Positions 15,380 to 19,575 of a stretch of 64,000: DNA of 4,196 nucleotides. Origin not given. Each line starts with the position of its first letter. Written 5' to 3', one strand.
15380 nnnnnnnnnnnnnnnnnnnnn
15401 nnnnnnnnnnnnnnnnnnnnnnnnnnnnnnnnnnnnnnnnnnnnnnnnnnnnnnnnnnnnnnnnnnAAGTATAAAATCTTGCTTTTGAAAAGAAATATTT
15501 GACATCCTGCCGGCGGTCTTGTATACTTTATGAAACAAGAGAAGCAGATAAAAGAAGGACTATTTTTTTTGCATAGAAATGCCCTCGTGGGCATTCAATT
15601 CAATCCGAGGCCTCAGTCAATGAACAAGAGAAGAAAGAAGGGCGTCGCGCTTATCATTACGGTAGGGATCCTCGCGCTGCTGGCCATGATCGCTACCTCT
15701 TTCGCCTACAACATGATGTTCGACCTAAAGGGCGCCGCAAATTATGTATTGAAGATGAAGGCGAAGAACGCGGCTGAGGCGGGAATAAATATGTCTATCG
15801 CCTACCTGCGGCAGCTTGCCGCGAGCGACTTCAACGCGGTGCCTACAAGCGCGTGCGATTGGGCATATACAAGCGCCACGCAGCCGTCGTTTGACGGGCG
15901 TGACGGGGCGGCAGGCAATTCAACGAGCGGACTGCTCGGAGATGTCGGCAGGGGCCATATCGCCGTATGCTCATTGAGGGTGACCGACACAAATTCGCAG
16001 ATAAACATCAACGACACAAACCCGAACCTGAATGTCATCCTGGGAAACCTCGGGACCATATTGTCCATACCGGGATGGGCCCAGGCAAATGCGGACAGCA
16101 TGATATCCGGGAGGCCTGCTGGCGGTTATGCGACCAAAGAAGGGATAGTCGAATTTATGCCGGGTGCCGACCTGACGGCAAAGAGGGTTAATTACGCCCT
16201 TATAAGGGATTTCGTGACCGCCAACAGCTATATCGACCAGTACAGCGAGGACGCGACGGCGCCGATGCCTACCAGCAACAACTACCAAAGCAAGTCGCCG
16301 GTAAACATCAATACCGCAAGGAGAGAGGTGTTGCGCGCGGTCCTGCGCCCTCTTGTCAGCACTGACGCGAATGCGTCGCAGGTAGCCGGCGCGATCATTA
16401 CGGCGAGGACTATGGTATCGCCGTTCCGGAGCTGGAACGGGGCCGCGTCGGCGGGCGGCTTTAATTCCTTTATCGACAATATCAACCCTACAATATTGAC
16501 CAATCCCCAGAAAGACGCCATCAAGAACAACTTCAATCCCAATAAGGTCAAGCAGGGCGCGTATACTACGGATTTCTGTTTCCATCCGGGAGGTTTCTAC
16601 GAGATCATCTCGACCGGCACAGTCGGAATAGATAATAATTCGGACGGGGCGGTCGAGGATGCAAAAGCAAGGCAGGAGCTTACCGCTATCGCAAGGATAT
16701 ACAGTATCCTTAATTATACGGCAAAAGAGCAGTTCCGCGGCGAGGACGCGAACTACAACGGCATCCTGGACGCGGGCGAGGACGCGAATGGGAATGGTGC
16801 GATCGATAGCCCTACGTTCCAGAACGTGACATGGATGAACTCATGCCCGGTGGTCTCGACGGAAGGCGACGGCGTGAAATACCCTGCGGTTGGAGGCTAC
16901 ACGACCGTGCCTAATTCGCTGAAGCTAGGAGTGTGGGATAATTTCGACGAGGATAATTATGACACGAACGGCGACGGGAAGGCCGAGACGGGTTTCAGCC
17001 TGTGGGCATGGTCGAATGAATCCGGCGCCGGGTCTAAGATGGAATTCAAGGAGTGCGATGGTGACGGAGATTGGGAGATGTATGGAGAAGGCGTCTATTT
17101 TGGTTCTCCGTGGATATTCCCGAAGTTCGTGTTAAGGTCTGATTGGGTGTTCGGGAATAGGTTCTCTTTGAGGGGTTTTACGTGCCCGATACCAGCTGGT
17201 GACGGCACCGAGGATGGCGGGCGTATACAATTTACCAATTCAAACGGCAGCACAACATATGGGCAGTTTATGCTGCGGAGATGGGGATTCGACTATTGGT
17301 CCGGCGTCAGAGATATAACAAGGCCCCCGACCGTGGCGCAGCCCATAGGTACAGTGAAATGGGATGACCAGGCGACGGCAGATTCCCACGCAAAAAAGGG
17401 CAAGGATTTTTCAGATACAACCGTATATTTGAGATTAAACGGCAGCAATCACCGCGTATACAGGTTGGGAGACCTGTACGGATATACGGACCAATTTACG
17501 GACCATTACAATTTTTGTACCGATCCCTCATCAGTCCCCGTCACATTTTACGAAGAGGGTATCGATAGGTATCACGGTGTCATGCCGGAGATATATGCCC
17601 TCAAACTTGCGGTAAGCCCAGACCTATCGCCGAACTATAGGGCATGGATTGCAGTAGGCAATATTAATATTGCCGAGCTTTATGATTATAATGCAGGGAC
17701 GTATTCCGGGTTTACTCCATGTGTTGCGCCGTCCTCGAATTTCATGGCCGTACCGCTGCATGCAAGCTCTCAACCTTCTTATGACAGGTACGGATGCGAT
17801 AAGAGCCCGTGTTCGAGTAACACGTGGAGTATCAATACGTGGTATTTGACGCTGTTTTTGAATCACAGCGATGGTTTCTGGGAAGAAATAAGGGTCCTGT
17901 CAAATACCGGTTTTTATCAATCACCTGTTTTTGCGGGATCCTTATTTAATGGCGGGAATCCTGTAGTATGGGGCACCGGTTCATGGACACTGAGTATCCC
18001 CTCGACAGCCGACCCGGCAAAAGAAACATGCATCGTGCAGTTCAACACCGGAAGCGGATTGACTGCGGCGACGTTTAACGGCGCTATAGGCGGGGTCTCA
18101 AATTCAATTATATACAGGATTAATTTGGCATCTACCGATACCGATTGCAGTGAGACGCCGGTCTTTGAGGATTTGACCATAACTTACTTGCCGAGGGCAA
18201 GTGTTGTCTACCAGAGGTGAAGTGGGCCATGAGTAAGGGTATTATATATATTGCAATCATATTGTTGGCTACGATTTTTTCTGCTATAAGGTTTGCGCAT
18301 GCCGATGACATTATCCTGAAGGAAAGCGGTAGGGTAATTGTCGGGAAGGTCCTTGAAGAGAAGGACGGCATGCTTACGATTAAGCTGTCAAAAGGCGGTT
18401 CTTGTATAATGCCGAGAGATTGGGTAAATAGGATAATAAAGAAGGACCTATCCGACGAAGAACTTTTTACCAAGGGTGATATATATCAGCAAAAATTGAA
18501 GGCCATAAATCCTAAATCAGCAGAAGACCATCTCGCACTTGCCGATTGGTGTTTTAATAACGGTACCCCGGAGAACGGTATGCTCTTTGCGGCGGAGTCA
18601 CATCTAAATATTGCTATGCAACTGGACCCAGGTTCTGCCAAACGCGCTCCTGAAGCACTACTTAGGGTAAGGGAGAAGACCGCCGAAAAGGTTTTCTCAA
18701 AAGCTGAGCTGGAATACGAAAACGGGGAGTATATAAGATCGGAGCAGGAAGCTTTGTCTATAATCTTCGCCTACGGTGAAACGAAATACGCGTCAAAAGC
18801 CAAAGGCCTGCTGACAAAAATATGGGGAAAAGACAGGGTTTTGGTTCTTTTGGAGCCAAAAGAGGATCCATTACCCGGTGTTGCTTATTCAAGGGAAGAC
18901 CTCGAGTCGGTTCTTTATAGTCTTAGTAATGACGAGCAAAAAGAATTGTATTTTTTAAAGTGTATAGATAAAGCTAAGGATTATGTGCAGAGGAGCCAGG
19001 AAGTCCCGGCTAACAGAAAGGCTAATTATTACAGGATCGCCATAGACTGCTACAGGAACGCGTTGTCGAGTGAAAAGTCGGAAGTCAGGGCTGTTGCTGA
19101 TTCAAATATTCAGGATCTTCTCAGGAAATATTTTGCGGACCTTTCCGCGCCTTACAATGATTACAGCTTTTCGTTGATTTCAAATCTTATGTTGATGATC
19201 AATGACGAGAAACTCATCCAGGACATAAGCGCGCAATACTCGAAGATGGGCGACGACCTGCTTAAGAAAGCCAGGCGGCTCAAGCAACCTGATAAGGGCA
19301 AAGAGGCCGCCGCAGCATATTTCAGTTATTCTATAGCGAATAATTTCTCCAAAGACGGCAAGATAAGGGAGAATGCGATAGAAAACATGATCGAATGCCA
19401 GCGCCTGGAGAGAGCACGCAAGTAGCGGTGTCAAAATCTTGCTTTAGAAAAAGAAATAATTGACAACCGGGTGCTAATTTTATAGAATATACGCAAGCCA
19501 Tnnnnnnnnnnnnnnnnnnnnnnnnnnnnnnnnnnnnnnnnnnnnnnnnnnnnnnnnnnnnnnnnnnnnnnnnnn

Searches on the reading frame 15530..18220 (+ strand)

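Call 4: search_protein_families(library=pfam, proteins=[window:15530-18220:+], max_evalue=0.1)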
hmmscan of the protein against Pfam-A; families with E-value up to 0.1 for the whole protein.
window:15530-18220:+ (896 aa): 2 families
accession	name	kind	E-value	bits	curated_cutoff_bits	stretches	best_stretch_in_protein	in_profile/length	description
PF14341.11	PilX_N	-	8.3e-06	26.1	25.5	1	37-86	1-50/51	PilX N-terminal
PF03934.19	T2SSK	-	0.00013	22.7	24.2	0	258-284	1-25/63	Type II secretion system (T2SS), protein K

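Call 5: search_protein_families(library=ncbifam, proteins=[window:15530-18220:+], max_evalue=0.1)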
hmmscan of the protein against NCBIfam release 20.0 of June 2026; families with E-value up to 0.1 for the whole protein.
window:15530-18220:+ (896 aa): 2 families
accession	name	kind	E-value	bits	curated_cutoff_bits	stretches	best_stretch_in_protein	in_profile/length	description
NF037980.1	T2SS_GspK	equivalog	1.7e-12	47.5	130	1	37-162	2-105/307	type II secretion system minor pseudopilin GspK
TIGR02600.1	Verru_Chthon_A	subfamily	0.0001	20.4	332.3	1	38-99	1-62/1296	Verru_Chthon cassette protein A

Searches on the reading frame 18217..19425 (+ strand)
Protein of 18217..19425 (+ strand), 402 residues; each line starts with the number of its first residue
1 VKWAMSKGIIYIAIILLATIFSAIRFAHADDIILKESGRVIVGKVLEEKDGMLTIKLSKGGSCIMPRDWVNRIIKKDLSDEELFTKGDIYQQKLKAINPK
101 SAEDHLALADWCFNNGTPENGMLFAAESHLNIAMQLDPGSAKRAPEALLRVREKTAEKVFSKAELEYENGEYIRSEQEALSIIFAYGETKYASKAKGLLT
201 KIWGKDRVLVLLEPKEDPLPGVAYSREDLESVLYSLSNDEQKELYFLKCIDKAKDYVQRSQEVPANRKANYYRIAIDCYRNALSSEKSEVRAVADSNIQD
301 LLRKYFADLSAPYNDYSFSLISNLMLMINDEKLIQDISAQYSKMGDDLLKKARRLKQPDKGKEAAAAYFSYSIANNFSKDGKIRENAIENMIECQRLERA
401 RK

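Call 4: search_protein_families(library=pfam, proteins=[window:18217-19425:+], max_evalue=0.1)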
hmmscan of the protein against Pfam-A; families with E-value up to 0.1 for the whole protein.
window:18217-19425:+ (402 aa): 0 families

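Call 5: search_protein_families(library=ncbifam, proteins=[window:18217-19425:+], max_evalue=0.1)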
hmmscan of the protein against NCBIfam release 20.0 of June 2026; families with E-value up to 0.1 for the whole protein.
window:18217-19425:+ (402 aa): 1 family
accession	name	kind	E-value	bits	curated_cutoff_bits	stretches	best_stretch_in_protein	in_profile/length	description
NF047433.1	Lepto_7_Nterm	domain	0.00019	21.1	43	1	17-77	3-62/63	LA_0442/LA_0875 N-terminal domain-containing protein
